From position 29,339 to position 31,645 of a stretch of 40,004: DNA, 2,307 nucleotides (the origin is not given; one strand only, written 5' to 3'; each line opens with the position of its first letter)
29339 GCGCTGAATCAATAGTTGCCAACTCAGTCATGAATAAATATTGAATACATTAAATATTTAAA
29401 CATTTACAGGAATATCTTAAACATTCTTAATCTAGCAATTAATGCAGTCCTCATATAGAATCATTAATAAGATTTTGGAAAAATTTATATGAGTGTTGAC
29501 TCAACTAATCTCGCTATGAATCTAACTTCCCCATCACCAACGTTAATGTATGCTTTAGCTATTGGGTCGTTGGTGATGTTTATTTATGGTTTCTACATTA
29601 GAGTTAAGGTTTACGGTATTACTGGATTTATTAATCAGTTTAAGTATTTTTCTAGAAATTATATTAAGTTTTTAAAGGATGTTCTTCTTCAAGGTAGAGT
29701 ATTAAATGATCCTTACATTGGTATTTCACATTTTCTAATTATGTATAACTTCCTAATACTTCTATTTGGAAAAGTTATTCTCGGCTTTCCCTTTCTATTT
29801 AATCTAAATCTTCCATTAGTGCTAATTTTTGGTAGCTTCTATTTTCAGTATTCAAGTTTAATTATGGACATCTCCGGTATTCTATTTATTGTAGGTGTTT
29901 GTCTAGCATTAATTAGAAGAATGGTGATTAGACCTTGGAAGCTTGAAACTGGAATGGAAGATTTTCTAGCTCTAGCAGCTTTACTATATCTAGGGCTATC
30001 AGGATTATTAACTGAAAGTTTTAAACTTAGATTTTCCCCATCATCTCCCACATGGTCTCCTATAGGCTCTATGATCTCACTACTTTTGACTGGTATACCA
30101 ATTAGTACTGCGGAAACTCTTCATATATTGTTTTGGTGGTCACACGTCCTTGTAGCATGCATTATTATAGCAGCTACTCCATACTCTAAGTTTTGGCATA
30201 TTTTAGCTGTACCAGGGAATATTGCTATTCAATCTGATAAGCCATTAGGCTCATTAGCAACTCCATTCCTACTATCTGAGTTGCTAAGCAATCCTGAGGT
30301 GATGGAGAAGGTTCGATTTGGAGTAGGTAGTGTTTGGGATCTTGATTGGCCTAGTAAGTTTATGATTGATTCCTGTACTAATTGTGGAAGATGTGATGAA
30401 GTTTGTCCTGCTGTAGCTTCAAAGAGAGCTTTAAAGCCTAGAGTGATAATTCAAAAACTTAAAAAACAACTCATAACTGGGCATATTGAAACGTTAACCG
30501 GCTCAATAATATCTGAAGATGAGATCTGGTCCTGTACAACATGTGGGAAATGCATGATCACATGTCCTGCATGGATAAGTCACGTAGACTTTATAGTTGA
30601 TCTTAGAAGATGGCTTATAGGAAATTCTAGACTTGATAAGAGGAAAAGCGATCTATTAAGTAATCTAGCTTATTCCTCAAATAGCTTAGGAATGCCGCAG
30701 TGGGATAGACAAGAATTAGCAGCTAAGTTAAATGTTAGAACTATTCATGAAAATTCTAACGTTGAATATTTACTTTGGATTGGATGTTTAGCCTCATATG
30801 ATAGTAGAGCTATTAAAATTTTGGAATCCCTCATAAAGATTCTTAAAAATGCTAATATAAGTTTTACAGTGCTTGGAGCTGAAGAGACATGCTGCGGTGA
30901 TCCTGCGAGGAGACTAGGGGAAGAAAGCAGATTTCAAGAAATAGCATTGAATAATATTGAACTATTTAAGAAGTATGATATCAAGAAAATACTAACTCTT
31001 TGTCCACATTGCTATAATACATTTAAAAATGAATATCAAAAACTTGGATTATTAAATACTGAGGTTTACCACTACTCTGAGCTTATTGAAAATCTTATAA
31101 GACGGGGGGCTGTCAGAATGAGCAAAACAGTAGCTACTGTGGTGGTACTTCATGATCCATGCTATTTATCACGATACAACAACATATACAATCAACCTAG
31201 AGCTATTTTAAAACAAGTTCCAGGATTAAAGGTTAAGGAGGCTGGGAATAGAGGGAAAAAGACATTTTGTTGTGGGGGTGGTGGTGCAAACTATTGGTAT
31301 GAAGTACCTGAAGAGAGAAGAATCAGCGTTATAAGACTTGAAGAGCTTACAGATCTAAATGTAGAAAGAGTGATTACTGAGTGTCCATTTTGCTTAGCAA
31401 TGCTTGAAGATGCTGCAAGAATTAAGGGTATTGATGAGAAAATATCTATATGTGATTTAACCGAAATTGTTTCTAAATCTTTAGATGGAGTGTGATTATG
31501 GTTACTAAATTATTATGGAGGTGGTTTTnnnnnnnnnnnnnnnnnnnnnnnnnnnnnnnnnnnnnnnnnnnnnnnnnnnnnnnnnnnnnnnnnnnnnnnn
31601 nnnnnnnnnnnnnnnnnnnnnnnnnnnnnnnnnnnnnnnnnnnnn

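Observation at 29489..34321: DsrMKJOP / Hme-type membrane redox module compressed into four coupled genes, with no catalytic partner in the window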

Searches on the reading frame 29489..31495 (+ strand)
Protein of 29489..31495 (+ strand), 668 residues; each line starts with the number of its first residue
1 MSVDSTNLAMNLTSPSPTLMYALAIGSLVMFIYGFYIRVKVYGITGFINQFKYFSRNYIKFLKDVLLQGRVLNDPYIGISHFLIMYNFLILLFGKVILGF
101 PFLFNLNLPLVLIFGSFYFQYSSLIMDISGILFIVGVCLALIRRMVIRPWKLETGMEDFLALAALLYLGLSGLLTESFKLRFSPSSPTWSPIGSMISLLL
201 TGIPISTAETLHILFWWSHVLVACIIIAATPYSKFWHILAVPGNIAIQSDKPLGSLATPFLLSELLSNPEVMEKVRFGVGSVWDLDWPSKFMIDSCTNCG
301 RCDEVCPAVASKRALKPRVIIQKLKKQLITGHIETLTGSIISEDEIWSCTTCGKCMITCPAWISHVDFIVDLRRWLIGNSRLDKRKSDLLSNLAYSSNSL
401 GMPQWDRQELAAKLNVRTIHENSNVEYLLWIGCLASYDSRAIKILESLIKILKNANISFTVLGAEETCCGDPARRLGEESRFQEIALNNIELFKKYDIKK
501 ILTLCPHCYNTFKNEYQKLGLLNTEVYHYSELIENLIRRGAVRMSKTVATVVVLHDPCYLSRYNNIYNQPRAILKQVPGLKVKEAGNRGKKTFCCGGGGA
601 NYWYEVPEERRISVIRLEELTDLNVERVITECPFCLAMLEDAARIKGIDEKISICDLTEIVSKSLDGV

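Call 4: search_protein_families(library=pfam, proteins=[window:29489-31495:+], max_evalue=0.01)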
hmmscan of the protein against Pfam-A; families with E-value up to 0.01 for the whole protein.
window:29489-31495:+ (668 aa): 14 families
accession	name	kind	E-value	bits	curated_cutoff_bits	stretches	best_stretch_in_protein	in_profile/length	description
PF02754.22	CCG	-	1.5e-32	112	20.6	2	552-639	1-84/85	Cysteine-rich domain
PF13183.11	Fer4_8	-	9e-10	39.4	27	1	293-361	2-66/68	4Fe-4S dicluster domain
PF13187.11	Fer4_9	-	5.1e-09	36.5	27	1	296-361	2-49/52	4Fe-4S dicluster domain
PF13237.11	Fer4_10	-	5.3e-09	36.3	25.5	1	294-360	7-53/53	4Fe-4S dicluster domain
PF13534.11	Fer4_17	-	2.1e-07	31.8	22.2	1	295-361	1-58/61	4Fe-4S dicluster domain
PF02665.19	Nitrate_red_gam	-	8.7e-07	29.2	22.9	1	122-242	87-203/217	Nitrate reductase gamma subunit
PF12797.12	Fer4_2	-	5.6e-06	26.4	24.5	1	294-308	8-22/22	4Fe-4S binding domain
PF13484.11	Fer4_16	-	8.2e-06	26.9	30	1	296-361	2-65/66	4Fe-4S double cluster binding domain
PF12838.12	Fer4_7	-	0.00012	22.9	27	1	295-361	1-50/52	4Fe-4S dicluster domain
PF17179.9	Fer4_22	-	0.00016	22.9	27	0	286-308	71-93/95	4Fe-4S dicluster domain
PF14697.11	Fer4_21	-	0.00037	21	35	0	292-308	37-53/59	4Fe-4S dicluster domain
PF25160.1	LdpA_Fe-S-bd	-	0.00046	20.3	27.6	0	294-308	26-40/49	LdpA Fe-S cluster-binding domain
PF00037.32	Fer4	-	0.00052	20.2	21.1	1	294-310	6-22/24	4Fe-4S binding domain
PF12837.12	Fer4_6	-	0.00071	19.9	25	0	291-308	4-21/24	4Fe-4S binding domain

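Call 5: search_protein_families(library=ncbifam, proteins=[window:29489-31495:+], max_evalue=0.01)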
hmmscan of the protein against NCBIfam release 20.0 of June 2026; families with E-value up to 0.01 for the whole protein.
window:29489-31495:+ (668 aa): 29 families (the best 25 are shown)
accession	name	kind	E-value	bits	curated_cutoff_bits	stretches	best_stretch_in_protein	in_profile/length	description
NF004898.0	PRK06259.1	equivalog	6.4e-51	173.5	385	1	293-663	133-486/488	fumarate reductase (CoM/CoB) subunit TfrB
NF045670.1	quin_L_LdhH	equivalog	4.7e-31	107.8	800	1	420-647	462-693/706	L-lactate dehydrogenase (quinone) large subunit LdhH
NF045663.1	diclust_near_Sec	equivalog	1e-24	86.7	530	1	334-636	340-615/759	pyridine nucleotide-disulfide oxidoreductase/dicluster-binding protein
NF008369.0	PRK11168.1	equivalog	5e-20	71.7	278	1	293-643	57-384/401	anaerobic glycerol-3-phosphate dehydrogenase subunit C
NF045724.1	ferredox_TmcB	equivalog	2.9e-15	55.8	735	1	291-653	38-418/430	electron transfer complex ferredoxin TmcB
TIGR03379.1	glycerol3P_GlpC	equivalog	6.6e-13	48.2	279.9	1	294-648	52-386/397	anaerobic glycerol-3-phosphate dehydrogenase subunit GlpC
TIGR03290.1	CoB_CoM_SS_C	equivalog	9.9e-12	45.1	160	1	294-379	2-78/144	CoB--CoM heterodisulfide reductase subunit C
NF045711.1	sulf_resp_HmcF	equivalog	2.7e-10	39.6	750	1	518-645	301-431/457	sulfate respiration complex iron-sulfur protein HmcF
NF045796.1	DsrK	equivalog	5.5e-10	38.4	400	1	346-600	117-373/453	sulfate reduction electron transfer complex DsrMKJOP subunit DsrK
NF008434.0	PRK11274.1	equivalog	7.9e-10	38.2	333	1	292-645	21-394/409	glycolate oxidase subunit GlcF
NF041779.1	hetero_SS_HdrC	equivalog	1.5e-08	34.4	350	1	289-380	26-107/198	ferredoxin:CoB-CoM heterodisulfide reductase subunit HdrC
NF041890.1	hdrC_Methbact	equivalog_domain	2.5e-08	33.7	270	1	293-379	28-104/192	ferredoxin:CoB-CoM heterodisulfide reductase subunit HdrC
NF009226.0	PRK12576.1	equivalog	1.5e-06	27.8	344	1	294-386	154-243/317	succinate dehydrogenase/fumarate reductase iron-sulfur subunit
NF038018.1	qmoC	equivalog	8.2e-06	25.5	300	1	79-180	222-318/360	quinone-interacting membrane-bound oxidoreductase complex subunit QmoC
TIGR00384.1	dhsB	subfamily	1e-05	25.1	88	1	293-369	139-218/222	succinate dehydrogenase and fumarate reductase iron-sulfur protein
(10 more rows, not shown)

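Call 7: find_encoding_contigs(protein=window:29489-31495:+, flank=10000, max_places=6)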
Protein window:29489-31495:+ (668 aa): no gene with exactly this product is on record in the collection.

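Call 15: search_solved_structures(query=window:29489-31495:+, max_evalue=0.001)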
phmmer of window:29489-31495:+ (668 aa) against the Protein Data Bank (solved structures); distinct sequences matched with E-value up to 0.001: 6.
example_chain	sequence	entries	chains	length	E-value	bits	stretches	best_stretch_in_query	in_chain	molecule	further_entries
9ojn_A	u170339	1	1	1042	5.8e-75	256.3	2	337-666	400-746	Iron-sulfur-binding reductase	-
9sfi_E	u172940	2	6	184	1.1e-05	27.5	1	293-375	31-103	H(2)/formate:CoB-CoM heterodisulfide,ferredoxin reductase subunit C2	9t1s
7bkb_C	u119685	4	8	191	1.7e-05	26.8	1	289-406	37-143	CoB--CoM heterodisulfide reductase subunit C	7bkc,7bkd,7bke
5odc_C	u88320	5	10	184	8.4e-05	24.5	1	293-377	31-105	Heterodisulfide reductase, subunit C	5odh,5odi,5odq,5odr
8rvv_C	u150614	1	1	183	0.0001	24.2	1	293-370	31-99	H(2):CoB-CoM heterodisulfide,ferredoxin reductase subunit C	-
8rvu_c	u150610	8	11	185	0.00011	24.2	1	293-370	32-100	H(2):CoB-CoM heterodisulfide,ferredoxin reductase subunit C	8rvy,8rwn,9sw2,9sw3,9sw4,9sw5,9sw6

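Call 25: find_homologous_proteins(query=window:29516-31495:+, max_evalue=1e-20)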
Query window:29516-31495:+ (659 aa): 994 proteins with E <= 1e-20 among 8000 candidates; the best 120 are listed.
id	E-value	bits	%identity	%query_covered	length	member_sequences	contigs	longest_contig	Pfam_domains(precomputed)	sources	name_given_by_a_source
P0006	0.0e+0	1512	100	100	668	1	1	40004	PF02665.20,PF12797.13,PF13484.12,PF13534.12,PF02754.22,PF13237.12,PF13183.12,PF13187.12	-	-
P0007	0.0e+0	1296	84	100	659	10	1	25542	PF02665.20,PF12797.13,PF13484.12,PF13534.12,PF02754.22,PF13237.12,PF13183.12,PF13187.12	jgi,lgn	jgi:Fe-S oxidoreductase/nitrate reductase gamma subunit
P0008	0.0e+0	1270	81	100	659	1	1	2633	PF02665.20,PF12797.13,PF13484.12,PF13534.12,PF02754.22,PF13237.12,PF13183.12,PF13187.12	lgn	-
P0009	2.5e-221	755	90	56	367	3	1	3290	PF02665.20,PF12797.13,PF13484.12,PF13534.12,PF13237.12,PF13183.12,PF13187.12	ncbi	ncbi:MAG: (Fe-S)-binding protein, partial [Candidatus Methanomethylicia archaeon]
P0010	5.7e-174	598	43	98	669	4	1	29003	PF12797.13,PF13484.12,PF12838.13,PF02754.22,PF13237.12,PF13183.12,PF13187.12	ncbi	-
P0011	1.5e-171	590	43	98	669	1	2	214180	PF12797.13,PF13484.12,PF12838.13,PF02754.22,PF13237.12,PF13183.12,PF13187.12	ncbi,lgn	-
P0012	2.8e-166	573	40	99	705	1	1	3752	PF12797.13,PF00037.33,PF13484.12,PF12838.13,PF13534.12,PF02754.22,PF13237.12,PF13183.12,PF13187.12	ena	-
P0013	8.9e-160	552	40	99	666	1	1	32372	PF12797.13,PF00037.33,PF13484.12,PF12838.13,PF13534.12,PF02754.22,PF13237.12,PF13183.12,PF13187.12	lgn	-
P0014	1.1e-159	551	40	99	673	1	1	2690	PF13484.12,PF12838.13,PF13534.12,PF02754.22,PF13237.12,PF13183.12,PF13187.12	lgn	-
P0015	1.3e-159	551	39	99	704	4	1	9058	PF12797.13,PF00037.33,PF13484.12,PF12838.13,PF13534.12,PF02754.22,PF13237.12,PF13183.12,PF13187.12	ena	-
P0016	2.5e-158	547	41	98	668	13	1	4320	PF12797.13,PF13484.12,PF12838.13,PF13534.12,PF02754.22,PF13237.12,PF13183.12,PF13187.12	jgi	jgi:Fe-S oxidoreductase/nitrate reductase gamma subunit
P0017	2.5e-158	547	42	99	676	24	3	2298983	PF13484.12,PF02754.22,PF13237.12,PF13183.12,PF13187.12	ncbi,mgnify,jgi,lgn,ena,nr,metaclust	ncbi:(Fe-S)-binding protein [Vulcanisaeta moutnovskia]|mgnify:FL=1|nr:(Fe-S)-binding protein [Vulcan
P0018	4.1e-158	546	40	98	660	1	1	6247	PF12797.13,PF13484.12,PF13534.12,PF02754.22,PF13237.12,PF13183.12,PF13187.12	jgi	jgi:Fe-S oxidoreductase/nitrate reductase gamma subunit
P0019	1.1e-156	541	40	99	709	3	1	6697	PF12797.13,PF00037.33,PF13484.12,PF12838.13,PF13534.12,PF02754.22,PF13237.12,PF13183.12,PF13187.12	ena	-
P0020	1.9e-156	541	39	97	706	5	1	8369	PF02665.20,PF12797.13,PF00037.33,PF12838.13,PF13534.12,PF02754.22,PF13237.12,PF13183.12,PF13187.12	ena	-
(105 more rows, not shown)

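Call 26: find_encoding_contigs(protein=P0011, flank=8000, max_places=2)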
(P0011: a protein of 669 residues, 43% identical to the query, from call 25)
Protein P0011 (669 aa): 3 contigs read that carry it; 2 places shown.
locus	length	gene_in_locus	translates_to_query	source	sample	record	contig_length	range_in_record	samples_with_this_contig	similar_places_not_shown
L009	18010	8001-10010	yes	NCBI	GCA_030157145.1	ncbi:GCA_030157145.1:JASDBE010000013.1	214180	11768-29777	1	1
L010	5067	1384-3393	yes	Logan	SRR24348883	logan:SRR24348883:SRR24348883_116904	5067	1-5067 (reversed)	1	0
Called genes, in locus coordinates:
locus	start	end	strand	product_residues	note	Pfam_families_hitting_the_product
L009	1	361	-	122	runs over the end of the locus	PF12172:zf-ChsH2 (weak), PF01796:OB_ChsH2_C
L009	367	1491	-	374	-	PF00108:Thiolase_N, PF00109:ketoacyl-synt (faint), PF22691:Thiolase_C_1, PF02803:Thiolase_C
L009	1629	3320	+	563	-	PF00501:AMP-binding, PF13193:AMP-binding_C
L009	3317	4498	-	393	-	PF00108:Thiolase_N, PF00109:ketoacyl-synt (weak), PF02803:Thiolase_C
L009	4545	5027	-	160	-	PF12172:zf-ChsH2, PF01796:OB_ChsH2_C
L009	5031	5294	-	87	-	PF01796:OB_ChsH2_C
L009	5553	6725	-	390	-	PF00108:Thiolase_N, PF02803:Thiolase_C (faint), PF22691:Thiolase_C_1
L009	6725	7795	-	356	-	PF22691:Thiolase_C_1, PF02803:Thiolase_C (weak)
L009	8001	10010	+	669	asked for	PF12838:Fer4_7 (faint), PF12797:Fer4_2 (faint), PF13237:Fer4_10, PF13183:Fer4_8, PF13187:Fer4_9, PF13484:Fer4_16 (weak), PF02754:CCG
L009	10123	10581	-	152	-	PF02310:B12-binding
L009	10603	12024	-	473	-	PF01642:MM_CoA_mutase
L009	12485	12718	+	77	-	-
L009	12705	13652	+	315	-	PF13714:PEP_mutase, PF00463:ICL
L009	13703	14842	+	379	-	PF00285:Citrate_synt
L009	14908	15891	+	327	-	PF03308:MeaB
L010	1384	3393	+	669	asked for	PF12838:Fer4_7 (faint), PF12797:Fer4_2 (faint), PF13237:Fer4_10, PF13183:Fer4_8, PF13187:Fer4_9, PF13484:Fer4_16 (weak), PF02754:CCG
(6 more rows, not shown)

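Call 27: find_encoding_contigs(protein=P0017, flank=8000, max_places=1)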
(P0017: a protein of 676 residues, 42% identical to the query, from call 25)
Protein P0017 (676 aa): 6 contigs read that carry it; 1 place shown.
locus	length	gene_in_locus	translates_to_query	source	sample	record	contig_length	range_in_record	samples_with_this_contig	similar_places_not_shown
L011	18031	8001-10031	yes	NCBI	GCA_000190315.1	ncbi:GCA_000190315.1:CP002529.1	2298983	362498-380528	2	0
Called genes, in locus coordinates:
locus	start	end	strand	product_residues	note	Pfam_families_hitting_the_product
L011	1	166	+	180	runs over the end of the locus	-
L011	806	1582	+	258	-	-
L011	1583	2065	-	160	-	PF12172:zf-ChsH2, PF01796:OB_ChsH2_C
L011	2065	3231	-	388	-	PF00108:Thiolase_N, PF00109:ketoacyl-synt (faint), PF02803:Thiolase_C, PF22691:Thiolase_C_1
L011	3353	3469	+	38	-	-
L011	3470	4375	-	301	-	PF01080:Presenilin (weak)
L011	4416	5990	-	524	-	PF01409:tRNA-synt_2d, PF00152:tRNA-synt_2 (faint)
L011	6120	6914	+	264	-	PF01012:ETF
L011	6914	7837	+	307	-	PF01012:ETF, PF00766:ETF_alpha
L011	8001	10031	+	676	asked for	PF13183:Fer4_8, PF13187:Fer4_9, PF13237:Fer4_10, PF13484:Fer4_16, PF02754:CCG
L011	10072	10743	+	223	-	PF01163:RIO1, PF01636:APH (faint), PF03109:ABC1, PF00069:Pkinase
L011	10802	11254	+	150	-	PF08069:Ribosomal_S13_N, PF00312:Ribosomal_S15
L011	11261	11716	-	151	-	PF03684:UPF0179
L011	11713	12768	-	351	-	PF04389:Peptidase_M28 (faint), PF05343:Peptidase_M42, PF01546:Peptidase_M20 (weak)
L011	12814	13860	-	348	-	PF01113:DapB_N (weak), PF02800:Gp_dh_C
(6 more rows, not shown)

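Call 44: find_related_loci(query=A2, collection=genome_contigs, flank=10000)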
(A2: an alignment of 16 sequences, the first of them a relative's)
Query A2 (668 aa) in genome_contigs; peptide patterns used: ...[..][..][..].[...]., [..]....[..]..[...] (x = any residue, [..] = any of these).
600 stretches matched a pattern (row limit reached: there are more); 572 encode a relative of the query (tblastn E <= 1e-3); the best 80 are kept; 80 distinct loci.
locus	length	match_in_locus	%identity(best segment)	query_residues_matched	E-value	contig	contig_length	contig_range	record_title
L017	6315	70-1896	39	51-665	7e-138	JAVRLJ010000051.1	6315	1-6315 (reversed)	MAG: Thermoplasmatota archaeon isolate TVZ.SD19.225 Thermoplasmatota_2_MX8.32_813_6316_40.275812, whole genome shotgun s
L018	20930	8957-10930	34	14-664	1e-133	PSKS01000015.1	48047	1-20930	MAG: Chloroflexota bacterium isolate ERB_22_2 NODE_139_length_48047_cov_2.760235, whole genome shotgun sequence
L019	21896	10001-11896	35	27-666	2e-129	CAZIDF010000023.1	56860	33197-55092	MAG TPA_asm: uncultured Eubacteriales bacterium isolate SRP185410_co2_332 genome assembly, contig: NODE_473_length_56860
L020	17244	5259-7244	34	19-666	3e-129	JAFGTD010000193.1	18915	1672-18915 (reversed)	MAG: Acidobacteria bacterium isolate Zod_Metabat.95 k87_7976951, whole genome shotgun sequence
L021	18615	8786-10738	35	19-665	4e-129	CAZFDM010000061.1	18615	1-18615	MAG TPA_asm: uncultured Syntrophaceae bacterium isolate SRP231805_co4_41 genome assembly, contig: k141_439096, whole gen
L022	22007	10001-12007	34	19-665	3e-128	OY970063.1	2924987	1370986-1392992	MAG: uncultured delta proteobacterium isolate MFD10007.bin.1.119 genome assembly, chromosome: 1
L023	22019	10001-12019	32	1-666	1e-123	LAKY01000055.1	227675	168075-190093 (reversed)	Clostridiales bacterium PH28_bin88 ph28_308, whole genome shotgun sequence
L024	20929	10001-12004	33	19-665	3e-122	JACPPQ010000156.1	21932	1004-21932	MAG: Chloroflexi bacterium isolate NC_groundwater_631_Ag_B-0.1um_52_39 B_1_S1_Biohub_coassembly_k141_5059772, whole geno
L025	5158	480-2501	33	27-665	1e-122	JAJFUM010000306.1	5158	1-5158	MAG: Deltaproteobacteria bacterium isolate bin.454 k141_4033566, whole genome shotgun sequence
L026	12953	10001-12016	33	16-666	1e-121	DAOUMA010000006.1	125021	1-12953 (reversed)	MAG TPA_asm: Dehalococcoidia bacterium isolate W31_72 k127_430945, whole genome shotgun sequence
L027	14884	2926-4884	34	18-665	2e-121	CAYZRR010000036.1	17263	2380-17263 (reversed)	MAG TPA_asm: uncultured Thermodesulfobacteriota bacterium isolate binchicken_co25_115 genome assembly, contig: k141_1241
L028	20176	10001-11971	33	15-665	1e-121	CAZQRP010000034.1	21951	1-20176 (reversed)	MAG TPA_asm: uncultured Dehalococcoidales bacterium isolate binchicken_co178_251 genome assembly, contig: NODE_3189_leng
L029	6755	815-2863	33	11-666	3e-121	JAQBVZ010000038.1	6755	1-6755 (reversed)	MAG: Chloroflexota bacterium isolate casp150-mb.211 NODE_27770_length_6755_cov_0.049880, whole genome shotgun sequence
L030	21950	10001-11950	34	8-665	8e-121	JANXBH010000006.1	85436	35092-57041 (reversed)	MAG: candidate division WOR-3 bacterium isolate SKYB27 NODE_6_length_85436_cov_89.523776, whole genome shotgun sequence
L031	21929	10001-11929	33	27-667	2e-120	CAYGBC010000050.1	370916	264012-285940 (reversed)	MAG TPA_asm: uncultured Eubacteriales bacterium isolate ERP108616_co1_418 genome assembly, contig: k119_391110, whole ge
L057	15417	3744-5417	36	123-666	7e-111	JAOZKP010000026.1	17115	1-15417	MAG: bacterium isolate GMC10.concoct.104_sub NODE_1996_length_17115_cov_17.193787, whole genome shotgun sequence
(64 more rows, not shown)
